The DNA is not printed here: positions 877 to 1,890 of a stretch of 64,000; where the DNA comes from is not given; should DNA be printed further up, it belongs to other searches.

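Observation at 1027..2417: Translationally coupled XRE-regulator / formyltransferase-family gene pair in a low-GC islet next to dnaE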

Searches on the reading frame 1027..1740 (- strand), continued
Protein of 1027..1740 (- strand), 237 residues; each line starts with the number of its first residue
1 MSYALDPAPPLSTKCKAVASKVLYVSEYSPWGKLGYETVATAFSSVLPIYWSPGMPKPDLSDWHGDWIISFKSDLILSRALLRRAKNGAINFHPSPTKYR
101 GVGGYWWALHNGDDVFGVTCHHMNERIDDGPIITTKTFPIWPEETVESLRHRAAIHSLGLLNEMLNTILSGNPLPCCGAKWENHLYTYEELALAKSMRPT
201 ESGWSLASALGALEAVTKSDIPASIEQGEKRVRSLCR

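Call 78: search_dna_similar(query=window:1030-1740:-, collection=plasmids, mode=protein, max_evalue=1e-8, max_rows=15)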
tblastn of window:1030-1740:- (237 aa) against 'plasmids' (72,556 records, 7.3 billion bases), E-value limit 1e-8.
Records with a match: 24; places in all: 24; records where one place covers at least 80% of the query: 0.
Best place of each record, by identity: <60% 24.
By first word of the organism name: Sinorhizobium 4; Rhodococcus 3; Aminobacter 3; Shinella 2; Azospirillum 2; Photobacterium 1; Aliiroseovarius 1; Lactiplantibacillus 1; Vibrio 1; Limosilactobacillus 1; and 5 more.
By predicted mobility (MOB-suite, as given by PLSDB): non-mobilizable 17; conjugative 4; mobilizable 3.
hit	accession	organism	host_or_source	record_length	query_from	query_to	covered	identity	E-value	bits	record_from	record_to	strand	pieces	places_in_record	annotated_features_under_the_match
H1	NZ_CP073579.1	Photobacterium sp. GJ3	-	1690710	14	191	75%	37.8%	4e-32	130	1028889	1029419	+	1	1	record has no annotation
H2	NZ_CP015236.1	Rhodococcus fascians D188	Chrysanthemum x morifolium,Culture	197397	22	198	75%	37.2%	8e-30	123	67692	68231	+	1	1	formyltransferase family protein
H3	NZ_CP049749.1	Rhodococcus fascians A21d2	Oenothera speciosa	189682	22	198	75%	36.7%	5e-29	121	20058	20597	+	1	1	formyltransferase family protein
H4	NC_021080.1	Rhodococcus fascians D188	-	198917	22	198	75%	36.7%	9e-29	120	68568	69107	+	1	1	formyltransferase family protein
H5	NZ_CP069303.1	Shinella sp. PSBB067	monoisolate,Minnesota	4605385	42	210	71%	30.2%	4e-11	69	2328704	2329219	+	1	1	none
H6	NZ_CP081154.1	Aliiroseovarius sp. M344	-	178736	42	202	68%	31.5%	1e-10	68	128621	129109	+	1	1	MupA/Atu3671 family FMN-dependent luciferase-like monooxygenase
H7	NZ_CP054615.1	Azospirillum oryzae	cell culture,soil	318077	66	221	66%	31.9%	1e-14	80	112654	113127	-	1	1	formyltransferase family protein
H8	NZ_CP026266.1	Aminobacter sp. MSH1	bacterial isolate,soil from courtyard ...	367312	47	203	66%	30.4%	3e-12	73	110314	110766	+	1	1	MupA/Atu3671 family FMN-dependent luciferase-like monooxygenase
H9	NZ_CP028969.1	Aminobacter sp. MSH1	Soil,Dichlobenil-treated soil sampled ...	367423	47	203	66%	30.4%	3e-12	73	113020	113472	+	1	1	MupA/Atu3671 family FMN-dependent luciferase-like monooxygenase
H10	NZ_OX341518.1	Aminobacter niigataensis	-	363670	47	203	66%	30.4%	3e-12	73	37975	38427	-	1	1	MupA/Atu3671 family FMN-dependent luciferase-like monooxygenase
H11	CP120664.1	Lactiplantibacillus plantarum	whole organism,fermented mustard green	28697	59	232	73%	26.9%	7e-9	63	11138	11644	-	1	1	formyltransferase family protein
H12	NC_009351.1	Vibrio anguillarum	-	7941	45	170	53%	36.7%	5e-15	81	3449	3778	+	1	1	formyltransferase family protein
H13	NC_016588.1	Azospirillum lipoferum 4B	-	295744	68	202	57%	34.1%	2e-19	94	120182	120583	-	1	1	formyltransferase family protein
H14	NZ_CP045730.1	Limosilactobacillus gastricus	Homo sapiens,Whole organism,gastric ...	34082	59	235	75%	25.8%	1e-9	65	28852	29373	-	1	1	formyltransferase family protein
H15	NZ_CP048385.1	Citrobacter freundii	cell culture,environment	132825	43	172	55%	34.3%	1e-9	65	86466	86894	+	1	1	arnA: bifunctional UDP-4-amino-4-deoxy-L-arabinose ...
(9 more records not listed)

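Call 79: get_annotated_region(hit=H2, flank=9000)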
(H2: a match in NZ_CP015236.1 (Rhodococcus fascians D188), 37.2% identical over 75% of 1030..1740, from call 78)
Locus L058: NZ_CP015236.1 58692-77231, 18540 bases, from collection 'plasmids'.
description: Rhodococcus fascians D188 plasmid pFiD188, complete sequence
organism: Rhodococcus fascians D188 (NCBI taxid 1051973)
taxonomy: Bacteria; Actinomycetota; Actinomycetes; Mycobacteriales; Nocardiaceae; Rhodococcus; Rhodococcus fascians; Rhodococcus fascians D188
host: -; source: Chrysanthemum x morifolium,Culture; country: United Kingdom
typing (MOB-suite, as given by PLSDB): non-mobilizable
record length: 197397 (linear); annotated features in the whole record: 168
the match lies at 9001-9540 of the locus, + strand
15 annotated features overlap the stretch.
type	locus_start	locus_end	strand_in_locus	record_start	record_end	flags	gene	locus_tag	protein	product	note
CDS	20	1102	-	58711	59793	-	-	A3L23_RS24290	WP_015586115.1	alpha/beta hydrolase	-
CDS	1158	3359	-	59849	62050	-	-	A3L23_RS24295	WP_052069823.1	MMPL family transporter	-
CDS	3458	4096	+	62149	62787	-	-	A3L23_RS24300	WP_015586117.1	TetR/AcrR family transcriptional regulator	GO:0006355 - regulation of DNA-templated transcription [Evidence IEA]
CDS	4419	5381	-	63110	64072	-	-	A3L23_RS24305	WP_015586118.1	LysR family transcriptional regulator ArgP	GO:0006355 - regulation of DNA-templated transcription [Evidence IEA]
CDS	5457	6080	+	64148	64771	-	-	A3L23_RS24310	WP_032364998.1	LysE family translocator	-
CDS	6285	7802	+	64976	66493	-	argH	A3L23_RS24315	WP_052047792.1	argininosuccinate lyase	GO:0042450 - arginine biosynthetic process via ornithine [Evidence IEA]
CDS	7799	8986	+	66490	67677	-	-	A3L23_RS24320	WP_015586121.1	argininosuccinate synthase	GO:0006526 - arginine biosynthetic process [Evidence IEA]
CDS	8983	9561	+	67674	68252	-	-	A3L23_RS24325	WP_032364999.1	formyltransferase family protein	GO:0009058 - biosynthetic process [Evidence IEA]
CDS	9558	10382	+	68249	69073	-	-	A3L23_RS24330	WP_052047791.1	enoyl-CoA hydratase/isomerase family protein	-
CDS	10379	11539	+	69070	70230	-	-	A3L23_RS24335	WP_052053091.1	asparagine synthase C-terminal domain-containing protein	-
CDS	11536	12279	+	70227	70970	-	-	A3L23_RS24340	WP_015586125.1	TauD/TfdA family dioxygenase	-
CDS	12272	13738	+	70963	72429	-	-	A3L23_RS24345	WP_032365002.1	class I adenylate-forming enzyme family protein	-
CDS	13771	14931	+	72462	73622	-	argJ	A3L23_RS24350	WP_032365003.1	bifunctional glutamate N-acetyltransferase/amino-acid acetyltransferase ArgJ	GO:0006526 - arginine biosynthetic process [Evidence IEA]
CDS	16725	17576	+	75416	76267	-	-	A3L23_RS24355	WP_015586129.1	class I SAM-dependent methyltransferase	-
CDS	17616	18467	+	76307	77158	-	-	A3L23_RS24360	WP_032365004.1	methyltransferase domain-containing protein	-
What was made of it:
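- The FT relatives point to small-molecule chemistry (call 79).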
